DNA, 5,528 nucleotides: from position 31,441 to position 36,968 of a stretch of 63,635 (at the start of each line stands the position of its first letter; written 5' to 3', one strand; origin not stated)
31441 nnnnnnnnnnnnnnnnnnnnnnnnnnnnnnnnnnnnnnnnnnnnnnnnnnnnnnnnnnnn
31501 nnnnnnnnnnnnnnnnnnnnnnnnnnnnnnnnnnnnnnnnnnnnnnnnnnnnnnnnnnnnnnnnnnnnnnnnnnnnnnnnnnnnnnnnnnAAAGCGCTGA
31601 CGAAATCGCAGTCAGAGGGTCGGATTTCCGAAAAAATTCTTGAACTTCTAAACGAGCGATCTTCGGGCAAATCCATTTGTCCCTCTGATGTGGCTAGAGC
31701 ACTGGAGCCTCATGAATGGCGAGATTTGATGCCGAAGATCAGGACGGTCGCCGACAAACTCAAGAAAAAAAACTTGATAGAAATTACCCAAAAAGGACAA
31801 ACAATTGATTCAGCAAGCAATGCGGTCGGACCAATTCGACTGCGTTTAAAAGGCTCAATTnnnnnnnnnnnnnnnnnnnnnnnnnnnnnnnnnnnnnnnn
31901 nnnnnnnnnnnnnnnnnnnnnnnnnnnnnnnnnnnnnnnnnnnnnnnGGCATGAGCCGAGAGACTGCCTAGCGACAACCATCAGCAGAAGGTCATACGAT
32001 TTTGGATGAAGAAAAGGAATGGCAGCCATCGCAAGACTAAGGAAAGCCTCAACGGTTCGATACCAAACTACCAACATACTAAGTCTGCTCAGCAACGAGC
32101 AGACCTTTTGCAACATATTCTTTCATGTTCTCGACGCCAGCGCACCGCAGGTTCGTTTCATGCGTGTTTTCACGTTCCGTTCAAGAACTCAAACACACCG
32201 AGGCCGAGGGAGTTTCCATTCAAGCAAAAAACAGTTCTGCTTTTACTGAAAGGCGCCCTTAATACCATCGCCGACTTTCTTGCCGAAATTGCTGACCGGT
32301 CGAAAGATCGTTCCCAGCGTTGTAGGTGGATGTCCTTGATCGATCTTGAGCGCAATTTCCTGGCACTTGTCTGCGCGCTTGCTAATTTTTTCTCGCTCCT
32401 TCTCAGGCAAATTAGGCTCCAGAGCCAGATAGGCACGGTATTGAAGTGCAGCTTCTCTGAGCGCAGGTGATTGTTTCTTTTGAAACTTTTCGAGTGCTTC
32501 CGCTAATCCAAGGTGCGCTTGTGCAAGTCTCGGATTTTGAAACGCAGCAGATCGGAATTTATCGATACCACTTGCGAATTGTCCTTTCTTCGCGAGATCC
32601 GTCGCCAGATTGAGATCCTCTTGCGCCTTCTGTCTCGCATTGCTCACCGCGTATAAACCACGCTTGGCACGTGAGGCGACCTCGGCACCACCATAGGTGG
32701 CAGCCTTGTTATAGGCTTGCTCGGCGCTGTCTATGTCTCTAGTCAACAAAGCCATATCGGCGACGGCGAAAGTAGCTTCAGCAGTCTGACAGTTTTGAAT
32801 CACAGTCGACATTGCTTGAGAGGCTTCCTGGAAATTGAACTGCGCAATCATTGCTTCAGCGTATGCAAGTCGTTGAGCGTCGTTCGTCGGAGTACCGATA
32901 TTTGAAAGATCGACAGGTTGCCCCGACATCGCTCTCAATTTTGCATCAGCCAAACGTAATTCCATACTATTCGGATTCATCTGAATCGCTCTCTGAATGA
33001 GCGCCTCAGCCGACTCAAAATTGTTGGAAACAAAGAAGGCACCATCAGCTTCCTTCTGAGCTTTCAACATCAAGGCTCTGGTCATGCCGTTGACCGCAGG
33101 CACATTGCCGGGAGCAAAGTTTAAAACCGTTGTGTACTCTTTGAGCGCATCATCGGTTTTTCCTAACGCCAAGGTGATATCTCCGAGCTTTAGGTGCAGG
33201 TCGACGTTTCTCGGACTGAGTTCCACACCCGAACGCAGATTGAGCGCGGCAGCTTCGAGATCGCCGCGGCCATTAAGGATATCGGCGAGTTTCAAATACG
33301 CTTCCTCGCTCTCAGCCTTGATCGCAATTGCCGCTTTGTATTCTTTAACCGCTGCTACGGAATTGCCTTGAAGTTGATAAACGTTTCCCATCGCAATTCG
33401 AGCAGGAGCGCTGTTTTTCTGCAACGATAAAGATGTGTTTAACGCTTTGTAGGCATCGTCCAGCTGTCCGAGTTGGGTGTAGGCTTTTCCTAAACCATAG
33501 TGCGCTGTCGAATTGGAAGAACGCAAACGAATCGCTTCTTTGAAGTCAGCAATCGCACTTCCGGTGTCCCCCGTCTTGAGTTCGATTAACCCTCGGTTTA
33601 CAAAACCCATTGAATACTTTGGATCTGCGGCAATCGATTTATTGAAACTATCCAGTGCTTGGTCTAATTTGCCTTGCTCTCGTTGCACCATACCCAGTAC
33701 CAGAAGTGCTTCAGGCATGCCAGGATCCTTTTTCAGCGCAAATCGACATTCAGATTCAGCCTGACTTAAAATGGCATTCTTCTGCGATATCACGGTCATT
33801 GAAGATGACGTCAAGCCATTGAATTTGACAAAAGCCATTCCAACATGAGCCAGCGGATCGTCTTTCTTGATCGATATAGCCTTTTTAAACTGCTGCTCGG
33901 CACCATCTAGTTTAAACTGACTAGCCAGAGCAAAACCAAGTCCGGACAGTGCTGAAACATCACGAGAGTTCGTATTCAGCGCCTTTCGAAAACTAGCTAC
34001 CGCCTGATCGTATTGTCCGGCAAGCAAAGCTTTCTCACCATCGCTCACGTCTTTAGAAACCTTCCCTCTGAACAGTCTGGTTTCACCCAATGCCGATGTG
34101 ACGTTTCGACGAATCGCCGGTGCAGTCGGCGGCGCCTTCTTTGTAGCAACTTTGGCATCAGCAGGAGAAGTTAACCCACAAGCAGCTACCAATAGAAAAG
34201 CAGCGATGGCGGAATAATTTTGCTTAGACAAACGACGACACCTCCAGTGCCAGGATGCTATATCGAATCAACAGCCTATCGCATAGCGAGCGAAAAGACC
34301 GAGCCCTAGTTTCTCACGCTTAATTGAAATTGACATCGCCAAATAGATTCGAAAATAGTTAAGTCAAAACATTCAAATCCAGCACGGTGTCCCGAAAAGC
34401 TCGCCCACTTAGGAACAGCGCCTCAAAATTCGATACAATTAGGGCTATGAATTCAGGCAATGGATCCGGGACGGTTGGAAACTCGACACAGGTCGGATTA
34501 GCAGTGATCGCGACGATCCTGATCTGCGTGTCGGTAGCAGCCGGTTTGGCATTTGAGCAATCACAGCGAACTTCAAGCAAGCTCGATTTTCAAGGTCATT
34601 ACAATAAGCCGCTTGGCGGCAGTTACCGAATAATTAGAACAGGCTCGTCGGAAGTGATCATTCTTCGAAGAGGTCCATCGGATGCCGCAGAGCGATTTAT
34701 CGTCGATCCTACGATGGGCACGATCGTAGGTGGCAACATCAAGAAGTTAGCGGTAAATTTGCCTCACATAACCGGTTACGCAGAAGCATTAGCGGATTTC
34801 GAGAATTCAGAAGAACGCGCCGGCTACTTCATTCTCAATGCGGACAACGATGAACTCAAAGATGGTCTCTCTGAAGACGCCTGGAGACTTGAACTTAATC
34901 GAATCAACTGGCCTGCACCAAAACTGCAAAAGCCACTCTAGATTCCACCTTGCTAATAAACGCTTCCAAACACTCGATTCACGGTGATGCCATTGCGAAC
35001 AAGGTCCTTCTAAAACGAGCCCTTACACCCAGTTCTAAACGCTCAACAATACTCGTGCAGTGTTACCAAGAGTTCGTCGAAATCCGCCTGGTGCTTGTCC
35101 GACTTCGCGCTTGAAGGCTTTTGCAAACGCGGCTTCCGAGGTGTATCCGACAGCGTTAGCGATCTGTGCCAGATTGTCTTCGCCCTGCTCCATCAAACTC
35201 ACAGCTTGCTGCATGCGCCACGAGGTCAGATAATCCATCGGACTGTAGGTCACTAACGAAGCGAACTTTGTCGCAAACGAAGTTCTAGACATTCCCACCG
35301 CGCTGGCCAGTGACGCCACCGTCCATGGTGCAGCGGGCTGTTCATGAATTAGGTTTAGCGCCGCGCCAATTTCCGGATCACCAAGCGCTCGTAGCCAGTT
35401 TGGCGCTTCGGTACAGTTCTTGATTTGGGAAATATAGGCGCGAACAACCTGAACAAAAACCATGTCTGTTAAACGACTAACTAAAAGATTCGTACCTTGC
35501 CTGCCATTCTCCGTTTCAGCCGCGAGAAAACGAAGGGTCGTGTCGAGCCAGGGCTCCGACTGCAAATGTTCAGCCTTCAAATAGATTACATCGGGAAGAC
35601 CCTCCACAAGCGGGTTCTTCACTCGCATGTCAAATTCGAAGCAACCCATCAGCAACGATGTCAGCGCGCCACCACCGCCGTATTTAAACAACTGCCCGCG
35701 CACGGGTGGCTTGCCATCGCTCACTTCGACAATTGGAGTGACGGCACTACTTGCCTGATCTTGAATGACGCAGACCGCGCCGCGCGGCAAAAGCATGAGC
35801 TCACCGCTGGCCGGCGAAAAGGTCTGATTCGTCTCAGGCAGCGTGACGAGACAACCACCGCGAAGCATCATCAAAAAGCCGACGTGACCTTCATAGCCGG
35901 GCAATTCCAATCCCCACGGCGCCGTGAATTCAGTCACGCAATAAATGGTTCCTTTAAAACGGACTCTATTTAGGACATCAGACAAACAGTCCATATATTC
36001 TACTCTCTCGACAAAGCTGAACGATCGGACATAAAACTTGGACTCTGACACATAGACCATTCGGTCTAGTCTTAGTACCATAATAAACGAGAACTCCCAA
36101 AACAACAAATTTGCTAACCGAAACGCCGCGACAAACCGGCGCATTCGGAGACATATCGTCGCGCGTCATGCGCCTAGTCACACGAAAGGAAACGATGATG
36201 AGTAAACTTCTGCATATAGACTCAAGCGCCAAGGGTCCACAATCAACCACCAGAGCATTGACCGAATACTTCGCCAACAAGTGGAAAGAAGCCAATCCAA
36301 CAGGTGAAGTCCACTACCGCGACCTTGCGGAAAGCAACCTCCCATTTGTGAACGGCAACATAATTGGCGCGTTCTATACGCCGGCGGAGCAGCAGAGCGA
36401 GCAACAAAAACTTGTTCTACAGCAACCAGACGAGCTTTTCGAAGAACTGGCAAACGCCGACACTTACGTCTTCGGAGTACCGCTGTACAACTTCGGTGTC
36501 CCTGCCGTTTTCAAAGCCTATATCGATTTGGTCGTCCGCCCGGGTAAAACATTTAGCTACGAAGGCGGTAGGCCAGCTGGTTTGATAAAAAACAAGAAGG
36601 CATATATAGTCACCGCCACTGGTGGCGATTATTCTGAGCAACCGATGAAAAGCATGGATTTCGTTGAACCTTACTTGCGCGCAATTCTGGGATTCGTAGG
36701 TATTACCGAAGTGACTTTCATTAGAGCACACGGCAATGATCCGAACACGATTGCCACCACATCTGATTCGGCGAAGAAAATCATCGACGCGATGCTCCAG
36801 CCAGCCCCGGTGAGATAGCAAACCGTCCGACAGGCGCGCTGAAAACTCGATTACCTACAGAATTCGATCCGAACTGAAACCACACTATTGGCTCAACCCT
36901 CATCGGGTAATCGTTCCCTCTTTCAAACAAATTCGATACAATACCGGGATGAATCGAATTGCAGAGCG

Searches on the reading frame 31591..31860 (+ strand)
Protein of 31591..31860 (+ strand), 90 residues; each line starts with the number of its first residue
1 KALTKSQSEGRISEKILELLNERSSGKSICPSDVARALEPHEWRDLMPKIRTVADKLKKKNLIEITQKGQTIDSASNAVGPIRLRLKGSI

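Call 65: search_protein_representatives(protein=window:31591-31860:+)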
Query: 90 residues. Proteins with E-value up to 0.001 (for the whole library): 1419; up to 1e-10: 192; up to 1e-30: 0. The best 150 are listed.
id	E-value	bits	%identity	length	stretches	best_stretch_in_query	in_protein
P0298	1.4e-20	89.0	54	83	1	9-87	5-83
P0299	3.6e-20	87.8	56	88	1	5-85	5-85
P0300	5.5e-19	84.0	56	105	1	10-87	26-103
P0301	1.3e-18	82.8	54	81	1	11-86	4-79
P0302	2.2e-18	82.1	54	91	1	10-87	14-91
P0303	4.2e-18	81.2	54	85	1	9-88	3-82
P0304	1.6e-17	79.4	58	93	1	11-87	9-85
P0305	1.7e-17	79.2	56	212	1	8-87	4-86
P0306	8.5e-17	77.0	50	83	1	7-85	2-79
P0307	9.4e-17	76.9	50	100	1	3-88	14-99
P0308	2.5e-16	75.5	54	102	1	9-87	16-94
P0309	4.4e-15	71.6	52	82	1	11-85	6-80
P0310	5.3e-15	71.3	56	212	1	12-86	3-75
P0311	5.7e-15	71.2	55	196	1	11-87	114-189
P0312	6.4e-15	71.1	50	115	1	8-89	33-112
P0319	5.6e-14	68.1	50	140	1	11-86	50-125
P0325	9.0e-14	67.4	49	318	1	11-88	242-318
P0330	1.7e-13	66.5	50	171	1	14-85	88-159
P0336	2.3e-13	66.1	50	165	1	11-89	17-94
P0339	2.8e-13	65.9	45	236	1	12-86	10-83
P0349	4.5e-13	65.2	51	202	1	12-87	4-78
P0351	5.2e-13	65.0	49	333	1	11-86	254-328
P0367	1.2e-12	63.8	48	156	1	10-87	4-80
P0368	1.3e-12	63.7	49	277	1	9-86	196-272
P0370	1.5e-12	63.5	46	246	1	5-83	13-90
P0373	1.8e-12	63.2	47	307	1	9-86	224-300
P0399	6.1e-12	61.6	48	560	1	10-87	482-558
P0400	6.4e-12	61.5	51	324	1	10-86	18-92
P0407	9.6e-12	61.0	55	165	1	12-86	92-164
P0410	1.1e-11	60.8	51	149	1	17-84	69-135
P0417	1.3e-11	60.5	45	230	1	11-87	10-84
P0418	1.3e-11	60.5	41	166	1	11-86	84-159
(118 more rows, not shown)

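Call 66: search_protein_families(library=pfam, proteins=[P0305, P0310, P0311, P0325, P0339, P0349, P0351, P0368, P0370, P0373], max_evalue=0.001)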
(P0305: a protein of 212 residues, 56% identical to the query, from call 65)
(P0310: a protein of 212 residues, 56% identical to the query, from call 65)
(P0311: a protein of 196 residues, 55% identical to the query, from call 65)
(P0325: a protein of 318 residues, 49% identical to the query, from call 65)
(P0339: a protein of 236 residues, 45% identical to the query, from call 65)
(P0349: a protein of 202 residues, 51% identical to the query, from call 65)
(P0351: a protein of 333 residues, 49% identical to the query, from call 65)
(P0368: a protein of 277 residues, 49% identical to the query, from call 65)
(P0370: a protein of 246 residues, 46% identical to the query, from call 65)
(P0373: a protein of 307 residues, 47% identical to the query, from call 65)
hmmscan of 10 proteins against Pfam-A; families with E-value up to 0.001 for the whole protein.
P0305 (212 aa): 2 families
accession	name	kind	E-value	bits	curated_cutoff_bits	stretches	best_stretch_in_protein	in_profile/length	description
PF11625.14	DUF3253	-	5.2e-24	84.7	22.1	1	7-85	3-80/81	Protein of unknown function (DUF3253)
PF16804.11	DUF5071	-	1.2e-20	74.4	27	1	90-207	2-119/119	Domain of unknown function (DUF5071)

P0310 (212 aa): 2 families
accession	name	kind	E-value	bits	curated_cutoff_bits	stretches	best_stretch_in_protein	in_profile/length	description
PF14328.11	DUF4385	-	1.4e-59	201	27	1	77-208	9-146/148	Domain of unknown function (DUF4385)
PF11625.14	DUF3253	-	2.5e-25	88.9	22.1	1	3-75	4-80/81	Protein of unknown function (DUF3253)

P0311 (196 aa): 1 family
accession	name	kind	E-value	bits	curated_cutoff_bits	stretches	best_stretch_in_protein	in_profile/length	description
PF11625.14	DUF3253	-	1e-23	83.8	22.1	1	116-188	5-80/81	Protein of unknown function (DUF3253)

P0325 (318 aa): 1 family
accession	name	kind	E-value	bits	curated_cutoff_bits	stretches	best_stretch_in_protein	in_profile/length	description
PF11625.14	DUF3253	-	4.5e-24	84.9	22.1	1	242-316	3-80/81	Protein of unknown function (DUF3253)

P0339 (236 aa): 1 family
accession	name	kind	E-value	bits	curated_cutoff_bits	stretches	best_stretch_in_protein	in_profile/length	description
PF11625.14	DUF3253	-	3.4e-26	91.7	22.1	1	8-82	2-79/81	Protein of unknown function (DUF3253)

P0349 (202 aa): 2 families
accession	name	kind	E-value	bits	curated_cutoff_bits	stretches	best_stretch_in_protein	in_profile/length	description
PF14328.11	DUF4385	-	1.4e-37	129.6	27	1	82-175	6-99/148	Domain of unknown function (DUF4385)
PF11625.14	DUF3253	-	5.2e-28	97.5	22.1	1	3-77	3-80/81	Protein of unknown function (DUF3253)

P0351 (333 aa): 1 family
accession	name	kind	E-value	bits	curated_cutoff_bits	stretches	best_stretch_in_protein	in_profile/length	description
PF11625.14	DUF3253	-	6.9e-25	87.5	22.1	1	254-328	3-80/81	Protein of unknown function (DUF3253)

P0368 (277 aa): 1 family
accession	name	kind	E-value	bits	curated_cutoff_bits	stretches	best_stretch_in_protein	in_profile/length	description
PF11625.14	DUF3253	-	1.8e-24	86.1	22.1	1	198-272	3-80/81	Protein of unknown function (DUF3253)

P0370 (246 aa): 1 family
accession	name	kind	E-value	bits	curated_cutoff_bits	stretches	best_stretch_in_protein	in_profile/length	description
PF11625.14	DUF3253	-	3.7e-27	94.8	22.1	1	19-89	3-76/81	Protein of unknown function (DUF3253)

P0373 (307 aa): 1 family
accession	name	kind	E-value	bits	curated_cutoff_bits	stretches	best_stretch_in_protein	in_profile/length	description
PF11625.14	DUF3253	-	3.8e-24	85.1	22.1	1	225-300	2-80/81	Protein of unknown function (DUF3253)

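Call 67: search_protein_families(library=pfam, proteins=[P0399, P0400, P0417, P0330, P0336, P0407, P0418, P0367, P0410, P0319], max_evalue=0.001)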
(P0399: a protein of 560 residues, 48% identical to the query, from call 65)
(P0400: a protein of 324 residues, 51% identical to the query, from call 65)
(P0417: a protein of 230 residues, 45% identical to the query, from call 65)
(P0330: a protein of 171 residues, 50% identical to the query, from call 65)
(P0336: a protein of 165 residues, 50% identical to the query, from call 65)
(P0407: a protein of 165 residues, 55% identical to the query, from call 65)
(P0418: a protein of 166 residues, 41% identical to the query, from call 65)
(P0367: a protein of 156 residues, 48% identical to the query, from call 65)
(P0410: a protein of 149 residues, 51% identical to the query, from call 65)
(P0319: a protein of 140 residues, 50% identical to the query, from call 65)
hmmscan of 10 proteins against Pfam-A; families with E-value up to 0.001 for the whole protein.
P0399 (560 aa): 4 families
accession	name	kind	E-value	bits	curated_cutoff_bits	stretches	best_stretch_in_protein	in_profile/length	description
PF02518.31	HATPase_c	-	4e-30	105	26.4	1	206-321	1-110/111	Histidine kinase-, DNA gyrase B-, and HSP90-like ATPase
PF00072.30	Response_reg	-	1.8e-25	89.7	30.2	1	349-459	2-110/111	Response regulator receiver domain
PF11625.14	DUF3253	-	5.2e-23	81.5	22.1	1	482-557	2-80/81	Protein of unknown function (DUF3253)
PF00512.31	HisKA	-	6e-21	74.7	26.9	1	94-157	1-64/66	His Kinase A (phospho-acceptor) domain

P0400 (324 aa): 2 families
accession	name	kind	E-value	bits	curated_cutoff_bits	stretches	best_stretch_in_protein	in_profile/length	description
PF14328.11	DUF4385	-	2.2e-41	141.9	27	1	96-185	6-96/148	Domain of unknown function (DUF4385)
PF11625.14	DUF3253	-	5.1e-24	84.7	22.1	1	18-92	2-80/81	Protein of unknown function (DUF3253)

P0417 (230 aa): 2 families
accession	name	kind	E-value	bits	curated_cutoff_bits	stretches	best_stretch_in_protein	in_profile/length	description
PF14328.11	DUF4385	-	5.7e-60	202.2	27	1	87-223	7-147/148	Domain of unknown function (DUF4385)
PF11625.14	DUF3253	-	3.7e-24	85.2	22.1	1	9-83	2-80/81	Protein of unknown function (DUF3253)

P0330 (171 aa): 1 family
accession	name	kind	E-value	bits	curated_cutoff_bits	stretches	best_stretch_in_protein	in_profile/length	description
PF11625.14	DUF3253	-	1.5e-22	80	22.1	1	86-159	4-79/81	Protein of unknown function (DUF3253)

P0336 (165 aa): 1 family
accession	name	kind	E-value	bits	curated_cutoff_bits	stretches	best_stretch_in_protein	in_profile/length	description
PF11625.14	DUF3253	-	2e-26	92.4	22.1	1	16-91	2-80/81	Protein of unknown function (DUF3253)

P0407 (165 aa): 1 family
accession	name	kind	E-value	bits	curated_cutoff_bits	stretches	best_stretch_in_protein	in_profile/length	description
PF11625.14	DUF3253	-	4.3e-28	97.8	22.1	1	91-163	3-79/81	Protein of unknown function (DUF3253)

P0418 (166 aa): 1 family
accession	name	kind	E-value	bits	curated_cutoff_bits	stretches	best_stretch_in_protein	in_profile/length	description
PF11625.14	DUF3253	-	6.8e-18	65.1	22.1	1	83-159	2-80/81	Protein of unknown function (DUF3253)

P0367 (156 aa): 1 family
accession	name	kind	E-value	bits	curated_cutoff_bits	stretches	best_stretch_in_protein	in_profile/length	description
PF11625.14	DUF3253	-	4e-28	97.9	22.1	1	4-79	2-80/81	Protein of unknown function (DUF3253)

P0410 (149 aa): 1 family
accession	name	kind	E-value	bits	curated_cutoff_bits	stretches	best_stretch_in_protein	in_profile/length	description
PF11625.14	DUF3253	-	7.2e-25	87.4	22.1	1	67-135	6-78/81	Protein of unknown function (DUF3253)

P0319 (140 aa): 1 family
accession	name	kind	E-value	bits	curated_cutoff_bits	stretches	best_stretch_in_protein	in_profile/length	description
PF11625.14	DUF3253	-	4e-25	88.3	22.1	1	49-125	2-80/81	Protein of unknown function (DUF3253)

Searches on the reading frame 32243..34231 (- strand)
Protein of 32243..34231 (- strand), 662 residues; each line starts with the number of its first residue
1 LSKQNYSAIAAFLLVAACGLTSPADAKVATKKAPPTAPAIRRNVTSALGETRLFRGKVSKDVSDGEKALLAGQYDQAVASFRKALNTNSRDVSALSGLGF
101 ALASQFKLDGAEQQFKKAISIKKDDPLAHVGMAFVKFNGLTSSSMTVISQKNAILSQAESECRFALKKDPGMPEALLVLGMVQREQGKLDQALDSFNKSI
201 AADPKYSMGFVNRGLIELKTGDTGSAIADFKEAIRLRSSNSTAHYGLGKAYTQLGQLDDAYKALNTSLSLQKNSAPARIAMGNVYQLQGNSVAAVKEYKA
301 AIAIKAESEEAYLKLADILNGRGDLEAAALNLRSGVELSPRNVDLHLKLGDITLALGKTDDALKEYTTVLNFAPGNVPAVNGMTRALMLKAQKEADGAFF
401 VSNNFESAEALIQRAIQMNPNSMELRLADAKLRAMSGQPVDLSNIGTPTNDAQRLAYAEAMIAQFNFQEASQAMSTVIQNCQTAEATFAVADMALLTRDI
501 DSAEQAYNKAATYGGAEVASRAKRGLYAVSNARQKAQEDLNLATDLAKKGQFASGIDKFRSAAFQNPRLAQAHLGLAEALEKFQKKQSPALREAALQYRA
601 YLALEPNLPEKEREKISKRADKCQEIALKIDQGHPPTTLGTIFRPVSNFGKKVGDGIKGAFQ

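Call 3: search_protein_families(library=pfam, proteins=[window:32243-34231:-], max_evalue=0.01)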
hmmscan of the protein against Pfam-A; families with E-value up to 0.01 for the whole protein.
window:32243-34231:- (662 aa): 26 families (the best 25 are shown)
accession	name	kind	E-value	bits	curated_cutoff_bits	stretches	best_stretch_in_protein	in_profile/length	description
PF13414.12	TPR_11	-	2.1e-41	139.8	26.8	5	214-255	1-42/42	TPR repeat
PF00515.34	TPR_1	-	2.3e-37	125.7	27.8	2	173-206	1-34/34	Tetratricopeptide repeat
PF14559.12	TPR_19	-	5.1e-37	126.5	25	4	218-275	2-59/68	Tetratricopeptide repeat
PF07719.23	TPR_2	-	3.7e-36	120.7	27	2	243-273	3-33/34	Tetratricopeptide repeat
PF13432.12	TPR_16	-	4.8e-36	123.2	32.7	5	213-265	3-55/65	Tetratricopeptide repeat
PF13181.12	TPR_8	-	5.1e-29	98.4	25.7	2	243-273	3-33/34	Tetratricopeptide repeat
PF13431.12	TPR_17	-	1.9e-26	90.5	24.4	0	230-260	2-32/34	Tetratricopeptide repeat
PF13428.12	TPR_14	-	1.7e-24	84.3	23.5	1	310-351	2-43/44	Tetratricopeptide repeat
PF13424.12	TPR_12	-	6.9e-21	74.7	30.1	3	242-305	4-75/77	Tetratricopeptide repeat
PF23914.1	TPR_CcmH_CycH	-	7e-13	49.1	42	2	261-374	36-152/158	Cytochrome c-type biogenesis protein H TPR domain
PF13176.12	TPR_7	-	1.5e-10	40.8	27.9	0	175-204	1-32/36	Tetratricopeptide repeat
PF12895.13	ANAPC3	-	3.1e-10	40.6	27.2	1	218-265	34-80/82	Anaphase-promoting complex, cyclosome, subunit 3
PF24575.1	TPR_Slam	-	1.7e-09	38.5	35.2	0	271-329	43-101/104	Surface lipoprotein assembly modifier, N-terminal TPR repeats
PF13374.12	TPR_10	-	5.3e-08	33.1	27.5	0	93-122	3-32/42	Tetratricopeptide repeat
PF25062.1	ARM_TT21_N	-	1.1e-07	32.3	40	0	228-356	83-215/222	Tetratricopeptide repeat protein 21 N-terminal ARM repeat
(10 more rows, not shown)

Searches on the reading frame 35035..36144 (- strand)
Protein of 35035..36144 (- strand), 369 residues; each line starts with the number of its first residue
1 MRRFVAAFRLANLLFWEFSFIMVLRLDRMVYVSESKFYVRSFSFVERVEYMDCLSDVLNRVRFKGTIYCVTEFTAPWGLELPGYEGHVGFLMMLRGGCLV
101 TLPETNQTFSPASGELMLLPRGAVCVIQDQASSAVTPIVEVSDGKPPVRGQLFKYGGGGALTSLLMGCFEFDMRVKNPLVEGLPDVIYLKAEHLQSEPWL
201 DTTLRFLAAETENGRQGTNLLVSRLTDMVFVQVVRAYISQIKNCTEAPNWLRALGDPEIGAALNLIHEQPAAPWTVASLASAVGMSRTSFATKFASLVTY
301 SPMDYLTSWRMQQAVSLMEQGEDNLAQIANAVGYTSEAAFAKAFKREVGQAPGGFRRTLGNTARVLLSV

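Call 39: search_protein_families(library=pfam, proteins=[window:35035-36144:-], max_evalue=0.001)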
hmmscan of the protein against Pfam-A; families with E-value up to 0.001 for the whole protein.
window:35035-36144:- (369 aa): 3 families
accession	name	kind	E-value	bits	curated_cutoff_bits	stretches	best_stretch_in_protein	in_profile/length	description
PF12852.13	Cupin_6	-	1.2e-40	139.6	26.7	1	52-238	1-182/183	Cupin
PF12833.13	HTH_18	-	7.4e-19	68.3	33.6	1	279-357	1-79/80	Helix-turn-helix domain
PF00165.29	HTH_AraC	-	2.1e-13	50.5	26.6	2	319-356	2-41/42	Bacterial regulatory helix-turn-helix proteins, AraC family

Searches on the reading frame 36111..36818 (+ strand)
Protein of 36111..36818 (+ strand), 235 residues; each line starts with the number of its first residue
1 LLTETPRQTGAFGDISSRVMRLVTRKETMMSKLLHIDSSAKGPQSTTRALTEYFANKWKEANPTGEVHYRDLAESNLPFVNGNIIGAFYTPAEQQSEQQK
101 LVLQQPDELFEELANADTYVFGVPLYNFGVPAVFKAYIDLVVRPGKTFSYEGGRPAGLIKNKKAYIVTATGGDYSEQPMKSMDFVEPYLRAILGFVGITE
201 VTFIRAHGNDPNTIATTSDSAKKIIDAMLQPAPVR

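Call 39: search_protein_families(library=pfam, proteins=[window:36111-36818:+], max_evalue=0.001)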
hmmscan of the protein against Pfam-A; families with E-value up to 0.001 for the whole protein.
window:36111-36818:+ (235 aa): 2 families
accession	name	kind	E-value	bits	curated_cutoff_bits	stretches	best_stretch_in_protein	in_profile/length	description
PF02525.22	Flavodoxin_2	-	2.6e-49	168.1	27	1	31-222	1-191/198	Flavodoxin-like fold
PF03358.20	FMN_red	-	3.6e-14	53.1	24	1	39-174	9-119/152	NADPH-dependent FMN reductase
